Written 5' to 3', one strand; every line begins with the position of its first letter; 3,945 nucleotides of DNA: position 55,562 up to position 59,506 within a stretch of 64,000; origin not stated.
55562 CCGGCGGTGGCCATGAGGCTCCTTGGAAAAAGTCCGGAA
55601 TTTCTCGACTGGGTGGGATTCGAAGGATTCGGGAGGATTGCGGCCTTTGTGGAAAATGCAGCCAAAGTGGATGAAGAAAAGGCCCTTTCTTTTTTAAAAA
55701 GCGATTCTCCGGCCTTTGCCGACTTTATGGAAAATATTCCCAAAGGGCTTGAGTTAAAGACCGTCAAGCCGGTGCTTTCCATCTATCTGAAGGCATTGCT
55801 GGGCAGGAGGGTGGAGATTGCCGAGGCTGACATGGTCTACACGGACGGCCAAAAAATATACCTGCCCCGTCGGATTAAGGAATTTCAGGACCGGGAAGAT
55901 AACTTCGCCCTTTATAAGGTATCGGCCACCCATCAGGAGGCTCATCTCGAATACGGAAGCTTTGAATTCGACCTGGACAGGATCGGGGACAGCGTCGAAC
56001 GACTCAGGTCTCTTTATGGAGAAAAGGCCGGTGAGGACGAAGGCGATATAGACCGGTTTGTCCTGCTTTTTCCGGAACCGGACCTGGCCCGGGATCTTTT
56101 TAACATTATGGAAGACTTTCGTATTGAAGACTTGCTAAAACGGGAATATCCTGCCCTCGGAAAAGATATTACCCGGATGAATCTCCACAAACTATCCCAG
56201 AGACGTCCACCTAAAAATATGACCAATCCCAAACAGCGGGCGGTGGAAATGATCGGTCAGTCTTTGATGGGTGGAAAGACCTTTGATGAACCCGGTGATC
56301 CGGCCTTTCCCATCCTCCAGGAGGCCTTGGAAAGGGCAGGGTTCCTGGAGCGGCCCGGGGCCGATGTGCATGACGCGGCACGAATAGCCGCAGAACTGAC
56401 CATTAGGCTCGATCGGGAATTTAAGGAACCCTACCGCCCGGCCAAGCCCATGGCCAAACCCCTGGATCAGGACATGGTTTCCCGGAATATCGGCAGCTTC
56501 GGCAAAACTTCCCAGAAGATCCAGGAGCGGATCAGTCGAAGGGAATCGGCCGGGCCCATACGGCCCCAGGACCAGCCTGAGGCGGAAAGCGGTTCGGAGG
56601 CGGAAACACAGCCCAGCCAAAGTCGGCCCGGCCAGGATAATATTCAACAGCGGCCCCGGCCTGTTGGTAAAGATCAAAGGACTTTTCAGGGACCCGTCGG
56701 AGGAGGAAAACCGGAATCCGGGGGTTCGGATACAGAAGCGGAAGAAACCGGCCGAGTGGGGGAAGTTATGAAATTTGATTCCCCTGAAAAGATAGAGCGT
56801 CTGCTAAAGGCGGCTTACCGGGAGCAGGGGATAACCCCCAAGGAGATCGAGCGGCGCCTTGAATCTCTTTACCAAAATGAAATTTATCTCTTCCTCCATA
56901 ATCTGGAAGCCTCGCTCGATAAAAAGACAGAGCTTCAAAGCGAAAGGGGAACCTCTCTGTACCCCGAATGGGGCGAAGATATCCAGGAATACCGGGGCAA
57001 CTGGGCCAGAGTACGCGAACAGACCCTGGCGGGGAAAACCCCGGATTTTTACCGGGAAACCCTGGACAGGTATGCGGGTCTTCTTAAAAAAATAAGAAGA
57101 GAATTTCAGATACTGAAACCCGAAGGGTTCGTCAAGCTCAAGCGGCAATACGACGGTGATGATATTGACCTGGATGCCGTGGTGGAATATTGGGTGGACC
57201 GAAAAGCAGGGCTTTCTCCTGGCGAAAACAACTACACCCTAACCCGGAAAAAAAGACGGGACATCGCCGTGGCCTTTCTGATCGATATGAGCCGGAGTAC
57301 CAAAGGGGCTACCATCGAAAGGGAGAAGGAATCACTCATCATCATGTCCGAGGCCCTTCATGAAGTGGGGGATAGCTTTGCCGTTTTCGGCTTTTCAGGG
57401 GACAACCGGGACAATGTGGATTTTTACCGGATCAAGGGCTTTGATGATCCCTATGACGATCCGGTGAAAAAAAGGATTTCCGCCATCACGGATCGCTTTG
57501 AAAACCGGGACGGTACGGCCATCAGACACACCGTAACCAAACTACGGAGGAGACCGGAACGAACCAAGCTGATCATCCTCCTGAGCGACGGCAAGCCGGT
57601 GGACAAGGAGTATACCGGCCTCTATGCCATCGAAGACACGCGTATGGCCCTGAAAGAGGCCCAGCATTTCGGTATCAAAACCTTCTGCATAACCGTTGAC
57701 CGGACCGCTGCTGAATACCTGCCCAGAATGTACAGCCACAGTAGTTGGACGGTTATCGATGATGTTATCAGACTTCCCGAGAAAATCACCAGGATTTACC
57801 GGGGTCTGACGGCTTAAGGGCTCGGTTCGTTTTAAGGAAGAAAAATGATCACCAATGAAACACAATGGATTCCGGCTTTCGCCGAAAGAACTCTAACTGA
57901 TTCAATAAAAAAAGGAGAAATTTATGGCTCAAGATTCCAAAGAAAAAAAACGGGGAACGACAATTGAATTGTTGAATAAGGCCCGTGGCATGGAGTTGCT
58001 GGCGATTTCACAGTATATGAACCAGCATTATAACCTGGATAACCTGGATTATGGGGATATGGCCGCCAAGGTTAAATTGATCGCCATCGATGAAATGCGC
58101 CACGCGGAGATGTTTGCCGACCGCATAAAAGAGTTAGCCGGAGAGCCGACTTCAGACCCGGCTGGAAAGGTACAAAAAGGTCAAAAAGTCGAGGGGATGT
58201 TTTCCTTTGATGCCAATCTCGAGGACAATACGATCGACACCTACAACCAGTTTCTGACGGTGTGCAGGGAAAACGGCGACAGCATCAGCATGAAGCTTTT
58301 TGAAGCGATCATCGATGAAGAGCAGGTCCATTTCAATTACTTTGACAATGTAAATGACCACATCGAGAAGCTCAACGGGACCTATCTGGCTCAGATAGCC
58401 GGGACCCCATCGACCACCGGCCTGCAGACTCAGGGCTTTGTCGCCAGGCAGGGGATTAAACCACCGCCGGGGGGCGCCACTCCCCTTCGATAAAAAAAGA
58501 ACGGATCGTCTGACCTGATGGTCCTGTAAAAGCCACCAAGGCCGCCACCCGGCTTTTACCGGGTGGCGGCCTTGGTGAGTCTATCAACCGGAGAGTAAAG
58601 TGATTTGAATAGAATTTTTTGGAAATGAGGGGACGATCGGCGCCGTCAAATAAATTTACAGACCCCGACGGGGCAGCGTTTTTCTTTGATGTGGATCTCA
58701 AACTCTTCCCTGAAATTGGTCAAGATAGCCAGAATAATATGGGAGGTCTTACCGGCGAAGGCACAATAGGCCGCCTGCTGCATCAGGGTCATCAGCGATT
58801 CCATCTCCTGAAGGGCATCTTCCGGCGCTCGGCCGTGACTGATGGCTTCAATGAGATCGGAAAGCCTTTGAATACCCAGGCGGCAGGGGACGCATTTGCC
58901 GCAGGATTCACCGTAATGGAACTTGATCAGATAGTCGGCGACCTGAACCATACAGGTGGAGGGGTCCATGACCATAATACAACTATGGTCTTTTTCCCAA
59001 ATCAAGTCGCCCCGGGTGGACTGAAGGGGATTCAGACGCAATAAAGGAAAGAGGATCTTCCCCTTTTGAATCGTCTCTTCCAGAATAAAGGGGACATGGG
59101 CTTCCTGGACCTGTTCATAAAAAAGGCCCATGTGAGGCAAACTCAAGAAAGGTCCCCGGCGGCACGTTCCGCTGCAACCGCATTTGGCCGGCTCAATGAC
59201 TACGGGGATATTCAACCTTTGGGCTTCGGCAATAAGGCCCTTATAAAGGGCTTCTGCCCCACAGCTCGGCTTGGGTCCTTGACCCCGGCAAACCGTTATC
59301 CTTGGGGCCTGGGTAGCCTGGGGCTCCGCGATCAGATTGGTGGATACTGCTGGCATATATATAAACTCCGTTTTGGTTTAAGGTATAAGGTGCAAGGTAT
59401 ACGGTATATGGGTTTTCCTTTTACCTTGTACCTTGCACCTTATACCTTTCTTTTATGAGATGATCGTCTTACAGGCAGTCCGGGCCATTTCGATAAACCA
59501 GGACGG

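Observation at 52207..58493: Orphan CbbQ/NorQ AAA+ ATPase, giant CbbO/NorD-like VWA protein and a ferritin-like gene, with no known client enzyme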

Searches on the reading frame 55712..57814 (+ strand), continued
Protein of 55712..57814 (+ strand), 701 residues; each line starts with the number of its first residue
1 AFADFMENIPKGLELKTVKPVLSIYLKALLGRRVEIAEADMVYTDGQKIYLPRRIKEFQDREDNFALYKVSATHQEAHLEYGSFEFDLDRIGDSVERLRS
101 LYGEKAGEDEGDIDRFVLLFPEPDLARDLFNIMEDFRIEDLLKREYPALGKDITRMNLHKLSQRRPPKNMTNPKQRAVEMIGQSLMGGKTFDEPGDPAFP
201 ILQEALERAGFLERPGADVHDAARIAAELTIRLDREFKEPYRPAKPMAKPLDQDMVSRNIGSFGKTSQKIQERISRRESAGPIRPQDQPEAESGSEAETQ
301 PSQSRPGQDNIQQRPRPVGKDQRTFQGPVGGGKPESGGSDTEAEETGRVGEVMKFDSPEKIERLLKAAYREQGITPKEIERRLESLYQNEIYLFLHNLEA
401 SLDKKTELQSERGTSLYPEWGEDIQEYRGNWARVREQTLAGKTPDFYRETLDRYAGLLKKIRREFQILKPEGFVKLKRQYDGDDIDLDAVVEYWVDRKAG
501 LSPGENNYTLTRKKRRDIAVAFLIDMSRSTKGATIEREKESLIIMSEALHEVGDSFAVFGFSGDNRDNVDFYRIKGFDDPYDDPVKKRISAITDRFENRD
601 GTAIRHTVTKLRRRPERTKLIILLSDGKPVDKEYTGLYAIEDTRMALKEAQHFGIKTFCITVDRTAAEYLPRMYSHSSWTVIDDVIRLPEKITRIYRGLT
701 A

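Call 79: search_protein_families(library=pfam, proteins=[L028:3155-4483:-, L028:5143-6549:+, L028:6531-7079:-, L028:12212-13048:+, L028:13073-14233:+, L028:14274-15158:-, L028:15125-16357:+, L042:5138-7057:+, L042:7078-7695:-, L042:15250-17658:-], max_evalue=0.001)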
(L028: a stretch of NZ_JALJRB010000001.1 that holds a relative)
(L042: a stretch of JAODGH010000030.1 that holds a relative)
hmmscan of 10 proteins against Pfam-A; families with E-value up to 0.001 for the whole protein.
L028:3155-4483:- (442 aa): 4 families
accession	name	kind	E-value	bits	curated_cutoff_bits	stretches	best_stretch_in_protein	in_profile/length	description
PF01872.23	RibD_C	-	1.5e-48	165.6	24.1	1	226-437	1-196/197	RibD C-terminal domain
PF00383.29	dCMP_cyt_deam_1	-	1.4e-19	70.3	25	1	83-179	5-102/102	Cytidine and deoxycytidylate deaminase zinc-binding region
PF14437.12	MafB19-deam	-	1.4e-11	44.9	27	1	81-183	2-105/142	MafB19-like deaminase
PF18785.7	Inv-AAD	-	3.8e-05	24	26.5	1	145-202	54-115/129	Invertebrate-AID/APOBEC-deaminase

L028:5143-6549:+ (468 aa): 0 families

L028:6531-7079:- (182 aa): 1 family
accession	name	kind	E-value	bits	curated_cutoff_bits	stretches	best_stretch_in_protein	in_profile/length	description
PF02502.23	LacAB_rpiB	-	3.2e-56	189.5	24.7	1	42-178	1-137/138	Ribose/Galactose Isomerase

L028:12212-13048:+ (278 aa): 0 families

L028:13073-14233:+ (386 aa): 1 family
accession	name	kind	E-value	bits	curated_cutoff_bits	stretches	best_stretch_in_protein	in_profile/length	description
PF01734.28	Patatin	-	0.00063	20.4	27.7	0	92-269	31-183/191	Patatin-like phospholipase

L028:14274-15158:- (294 aa): 5 families
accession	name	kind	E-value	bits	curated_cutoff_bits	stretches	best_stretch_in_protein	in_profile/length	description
PF08450.18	SGL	-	1.8e-27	97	26.3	1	22-271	2-244/246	SMP-30/Gluconolactonase/LRE-like region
PF01436.27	NHL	-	2.3e-07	31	20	0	61-83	4-26/28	NHL repeat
PF03088.22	Str_synth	-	1.4e-05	25.5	25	1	148-186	48-86/89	Strictosidine synthase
PF24684.1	Vgb_lyase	-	1.6e-05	24.3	50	0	23-92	142-214/290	Virginiamycin B lyase family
PF01731.26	Arylesterase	-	4.9e-05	23.9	21.3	1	149-185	46-82/86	Arylesterase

L028:15125-16357:+ (410 aa): 0 families

L042:5138-7057:+ (639 aa): 2 families
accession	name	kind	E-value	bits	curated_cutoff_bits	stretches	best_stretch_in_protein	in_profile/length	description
PF01578.25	Cytochrom_C_asm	-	2.1e-22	80.2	29.9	1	85-275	1-199/212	Cytochrome C assembly protein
PF16327.10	CcmF_C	-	4.4e-07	29.9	28.7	1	344-634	44-322/323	Cytochrome c-type biogenesis protein CcmF C-terminal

L042:7078-7695:- (205 aa): 3 families
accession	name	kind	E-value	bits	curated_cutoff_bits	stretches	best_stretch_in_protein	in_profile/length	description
PF03264.19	Cytochrom_NNT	-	1.9e-08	34.7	24.1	1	11-159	6-170/174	NapC/NirT cytochrome c family, N-terminal region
PF14537.11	Cytochrom_c3_2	-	8.7e-08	33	25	1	126-199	7-78/79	Cytochrome c3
PF14522.11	Cytochrome_C7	-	6.9e-07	29.4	24.8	1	142-199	9-66/67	Cytochrome c7 and related cytochrome c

L042:15250-17658:- (802 aa): 10 families
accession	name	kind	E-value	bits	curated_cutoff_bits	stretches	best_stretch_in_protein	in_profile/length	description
PF03063.25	Prismane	-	9.9e-60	203.1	27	2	161-657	130-486/513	Prismane/CO dehydrogenase family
PF13183.11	Fer4_8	-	6.5e-09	36.6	27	2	409-464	2-68/68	4Fe-4S dicluster domain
PF13187.11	Fer4_9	-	6.6e-08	32.9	27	1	412-463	2-50/52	4Fe-4S dicluster domain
PF12838.12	Fer4_7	-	5.2e-07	30.5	27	1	411-462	1-50/52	4Fe-4S dicluster domain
PF13237.11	Fer4_10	-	1.9e-06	28.1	25.5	1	410-460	7-52/53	4Fe-4S dicluster domain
PF00037.32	Fer4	-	1.4e-05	25.2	21.1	1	448-460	6-18/24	4Fe-4S binding domain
PF13534.11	Fer4_17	-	1.9e-05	25.5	22.2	1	404-426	38-60/61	4Fe-4S dicluster domain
PF12797.12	Fer4_2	-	5.9e-05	23.2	24.5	0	447-461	7-21/22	4Fe-4S binding domain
PF14697.11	Fer4_21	-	8.7e-05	23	35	1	410-470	6-57/59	4Fe-4S dicluster domain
PF25160.1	LdpA_Fe-S-bd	-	0.00045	20.4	27.6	0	448-461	26-39/49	LdpA Fe-S cluster-binding domain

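Call 90: search_protein_families(library=pfam, proteins=[L026:12175-15159:+, L011:12317-12754:+, L019:12192-12608:+, L024:12141-12404:+, L029:4150-4719:+, L031:3028-3558:+, L049:4864-5586:+, L016:7844-8113:+, L017:12446-12910:+], max_evalue=0.001)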
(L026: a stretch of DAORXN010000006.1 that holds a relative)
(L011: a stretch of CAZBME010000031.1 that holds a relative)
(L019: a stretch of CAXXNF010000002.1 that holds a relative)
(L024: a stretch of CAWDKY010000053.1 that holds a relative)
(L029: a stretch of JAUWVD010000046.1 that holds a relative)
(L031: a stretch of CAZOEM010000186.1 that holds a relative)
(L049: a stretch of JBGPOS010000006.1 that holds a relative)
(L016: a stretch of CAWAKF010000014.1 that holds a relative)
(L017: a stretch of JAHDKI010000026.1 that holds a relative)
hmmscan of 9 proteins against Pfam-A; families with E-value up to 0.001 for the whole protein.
L026:12175-15159:+ (994 aa): 4 families
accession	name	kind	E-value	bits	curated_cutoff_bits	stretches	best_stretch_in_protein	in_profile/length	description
PF08367.16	M16C_assoc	-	1.5e-56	191.8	25.3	1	478-723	1-247/252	Peptidase M16C associated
PF22516.1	PreP_C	-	1.9e-33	115.9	27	1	803-972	5-172/173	PreP C-terminal domain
PF05193.26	Peptidase_M16_C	-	3.6e-29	102.4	23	2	217-402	1-180/181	Peptidase M16 inactive domain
PF00675.25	Peptidase_M16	-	1.4e-06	28.7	22.3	1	69-152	27-107/149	Insulinase (Peptidase family M16)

L011:12317-12754:+ (145 aa): 0 families

L019:12192-12608:+ (138 aa): 1 family
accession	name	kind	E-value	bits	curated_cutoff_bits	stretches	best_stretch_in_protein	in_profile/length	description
PF01475.25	FUR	-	2.3e-22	79.8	23.1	1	16-105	6-96/121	Ferric uptake regulator family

L024:12141-12404:+ (87 aa): 0 families

L029:4150-4719:+ (189 aa): 1 family
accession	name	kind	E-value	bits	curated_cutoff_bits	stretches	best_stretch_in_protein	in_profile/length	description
PF07920.16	DUF1684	-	3.3e-43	147.7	25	1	41-182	2-139/139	Protein of unknown function (DUF1684)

L031:3028-3558:+ (176 aa): 2 families
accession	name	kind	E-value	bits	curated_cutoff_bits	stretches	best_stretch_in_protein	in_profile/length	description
PF01381.28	HTH_3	-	2.5e-07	31.1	23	1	28-66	6-44/55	Helix-turn-helix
PF13560.12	HTH_31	-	0.00062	20.5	27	0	25-66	8-50/64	Helix-turn-helix domain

L049:4864-5586:+ (240 aa): 1 family
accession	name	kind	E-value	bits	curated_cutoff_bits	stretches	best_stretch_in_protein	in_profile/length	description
PF00300.27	His_Phos_1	-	2e-48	165.1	21.7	1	36-225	1-192/194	Histidine phosphatase superfamily (branch 1)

L016:7844-8113:+ (89 aa): 0 families

L017:12446-12910:+ (154 aa): 1 family
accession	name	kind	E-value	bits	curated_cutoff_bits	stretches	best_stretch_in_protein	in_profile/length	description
PF01934.22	HepT-like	-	5.8e-28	97.5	23.5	1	50-144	1-118/120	Ribonuclease HepT-like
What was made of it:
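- A Fur-family gene follows the VWA gene in L019 (call 90). A Fur/PerR-family gene follows the VWA gene in L019 (call 90).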

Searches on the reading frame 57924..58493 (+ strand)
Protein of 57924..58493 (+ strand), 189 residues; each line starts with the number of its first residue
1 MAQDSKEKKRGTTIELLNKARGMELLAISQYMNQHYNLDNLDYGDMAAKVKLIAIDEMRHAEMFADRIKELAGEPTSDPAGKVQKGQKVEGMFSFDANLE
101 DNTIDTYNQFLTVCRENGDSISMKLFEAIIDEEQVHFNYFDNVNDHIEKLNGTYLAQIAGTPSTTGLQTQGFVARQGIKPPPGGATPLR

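Call 5: search_protein_families(library=pfam, proteins=[window:57924-58493:+], max_evalue=0.01)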
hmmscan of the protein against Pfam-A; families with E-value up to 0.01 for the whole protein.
window:57924-58493:+ (189 aa): 5 families
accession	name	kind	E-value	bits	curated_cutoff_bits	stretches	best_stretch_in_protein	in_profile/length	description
PF00210.30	Ferritin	-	3.2e-25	89.1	24.5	1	14-149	1-141/142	Ferritin-like domain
PF02915.23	Rubrerythrin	-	4.6e-10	40.4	22.8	1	15-142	1-135/137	Rubrerythrin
PF12902.13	Ferritin-like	-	9.5e-05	22.8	22.3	1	17-89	1-74/221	Ferritin-like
PF05067.18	Mn_catalase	-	0.00031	20.3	27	1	20-90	32-99/284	Manganese containing catalase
PF04305.20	DUF455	-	0.0015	18.6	34.3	0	4-71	54-120/247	Protein of unknown function (DUF455)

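Call 6: search_protein_families(library=ncbifam, proteins=[window:57924-58493:+], max_evalue=0.01)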
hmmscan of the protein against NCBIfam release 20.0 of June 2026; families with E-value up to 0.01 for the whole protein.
window:57924-58493:+ (189 aa): 3 families
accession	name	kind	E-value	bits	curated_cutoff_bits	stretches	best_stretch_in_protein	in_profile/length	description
TIGR00754.1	bfr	equivalog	1.4e-20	73.9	125.55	1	13-151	7-145/157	bacterioferritin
NF041388.1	DNAstvprot_Halo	equivalog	0.00092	19.2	170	1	9-122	20-142/171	DNA starvation/stationary phase protection protein DpsA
NF045767.1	RuberyRbr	equivalog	0.0059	16.6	200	1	11-149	7-147/194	rubrerythrin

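Call 16: search_solved_structures(query=window:57924-58493:+, max_evalue=0.001)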
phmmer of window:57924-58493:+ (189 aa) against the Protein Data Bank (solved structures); distinct sequences matched with E-value up to 0.001: 50.
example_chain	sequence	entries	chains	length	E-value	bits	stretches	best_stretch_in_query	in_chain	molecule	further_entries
1nf4_A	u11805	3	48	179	3.9e-65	222.4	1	5-174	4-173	bacterioferritin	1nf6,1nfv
2wtl_A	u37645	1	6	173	1.6e-19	73.8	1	13-166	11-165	BACTERIOFERRITIN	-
3qb9_A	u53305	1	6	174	4.1e-19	72.5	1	13-164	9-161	Bacterioferritin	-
3uof_A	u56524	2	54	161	6.4e-19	71.9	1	13-163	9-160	Bacterioferritin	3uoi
5xx9_A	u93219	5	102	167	1.4e-18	70.8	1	13-158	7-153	Bacterioferritin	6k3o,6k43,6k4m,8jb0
8jax_A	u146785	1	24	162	1.6e-18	70.6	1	13-157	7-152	Bacterioferritin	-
7y6f_A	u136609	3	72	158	1.8e-18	70.4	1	13-156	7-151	Bacterioferritin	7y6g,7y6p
3bkn_A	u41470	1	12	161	1.8e-17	67.2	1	13-162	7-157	Bacterioferritin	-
9gzu_A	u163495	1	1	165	6.4e-17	65.4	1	12-163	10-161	Bacterioferritin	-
3fvb_A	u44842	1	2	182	7.9e-17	65.1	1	11-163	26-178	Bacterioferritin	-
8sqo_A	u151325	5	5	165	8.9e-17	64.9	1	12-163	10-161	Bacterioferritin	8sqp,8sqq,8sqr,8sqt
4am2_A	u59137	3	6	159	5.8e-15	59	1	13-153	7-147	BACTERIOFERRITIN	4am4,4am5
9qq4_A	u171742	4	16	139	3.9e-14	56.3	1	14-139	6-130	Bacterioferritin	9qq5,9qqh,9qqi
5d8s_A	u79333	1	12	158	1e-13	54.9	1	13-150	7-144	Ferroxidase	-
5d8q_A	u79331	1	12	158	1.1e-13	54.9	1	13-150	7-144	Ferroxidase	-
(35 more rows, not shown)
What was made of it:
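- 57924..58493 (+): Bacterioferritin, 189 aa. It is a neighbour and probably not part of the machine. 1nf4 at E 3.9e-65 (call 16); Pfam Ferritin (call 5).
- On Bacterioferritin: PF00210 at 3.2e-25 (call 5); 1nf4 at 3.9e-65 (call 16).
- Checked: It matches 1nf4 of D. desulfuricans at E 3.9e-65 (call 16).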

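Call 50: search_protein_families(library=padloc, proteins=[window:57924-58493:+], max_evalue=0.001)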
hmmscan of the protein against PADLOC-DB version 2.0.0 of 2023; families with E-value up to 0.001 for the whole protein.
window:57924-58493:+ (189 aa): 0 families

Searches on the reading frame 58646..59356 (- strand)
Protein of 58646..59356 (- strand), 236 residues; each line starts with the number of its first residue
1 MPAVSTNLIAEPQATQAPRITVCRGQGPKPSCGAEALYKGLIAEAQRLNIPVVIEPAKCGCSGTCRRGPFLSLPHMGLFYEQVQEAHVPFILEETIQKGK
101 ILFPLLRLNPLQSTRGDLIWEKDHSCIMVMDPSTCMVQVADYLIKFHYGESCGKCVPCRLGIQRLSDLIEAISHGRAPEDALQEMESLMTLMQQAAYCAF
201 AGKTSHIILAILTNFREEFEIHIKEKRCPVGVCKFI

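Call 5: search_protein_families(library=pfam, proteins=[window:58646-59356:-], max_evalue=0.01)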
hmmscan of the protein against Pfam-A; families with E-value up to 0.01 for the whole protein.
window:58646-59356:- (236 aa): 1 family
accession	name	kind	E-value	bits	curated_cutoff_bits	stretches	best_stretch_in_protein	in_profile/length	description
PF10589.14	NADH_4Fe-4S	-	1.6e-22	79.6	23.5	1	139-222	2-85/85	NADH-ubiquinone oxidoreductase-F iron-sulfur binding region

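Call 6: search_protein_families(library=ncbifam, proteins=[window:58646-59356:-], max_evalue=0.01)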
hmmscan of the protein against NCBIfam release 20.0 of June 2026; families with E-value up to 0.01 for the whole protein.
window:58646-59356:- (236 aa): 6 families
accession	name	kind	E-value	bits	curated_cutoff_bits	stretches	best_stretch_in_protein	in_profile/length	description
TIGR01959.1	nuoF_fam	equivalog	8.5e-21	73.8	558.65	1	126-223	313-410/410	NADH-quinone oxidoreductase subunit NuoF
NF010120.0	PRK13596.1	equivalog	9.1e-15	54.1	389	1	125-227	319-421/433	NADH-quinone oxidoreductase subunit NuoF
NF008436.0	PRK11278.1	equivalog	2e-10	40.1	749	1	127-226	329-429/448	NADH-quinone oxidoreductase subunit NuoF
NF041612.1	fdxn_Clost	equivalog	0.00025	21.6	150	1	57-102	52-97/102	2Fe-2S ferredoxin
TIGR03989.1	Rxyl_3153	subfamily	0.0054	16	440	1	132-187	72-126/370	NDMA-dependent alcohol dehydrogenase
NF041613.1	fdxn_Azotob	equivalog_domain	0.0078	16.5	195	0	28-102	20-97/107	2Fe-2S ferredoxin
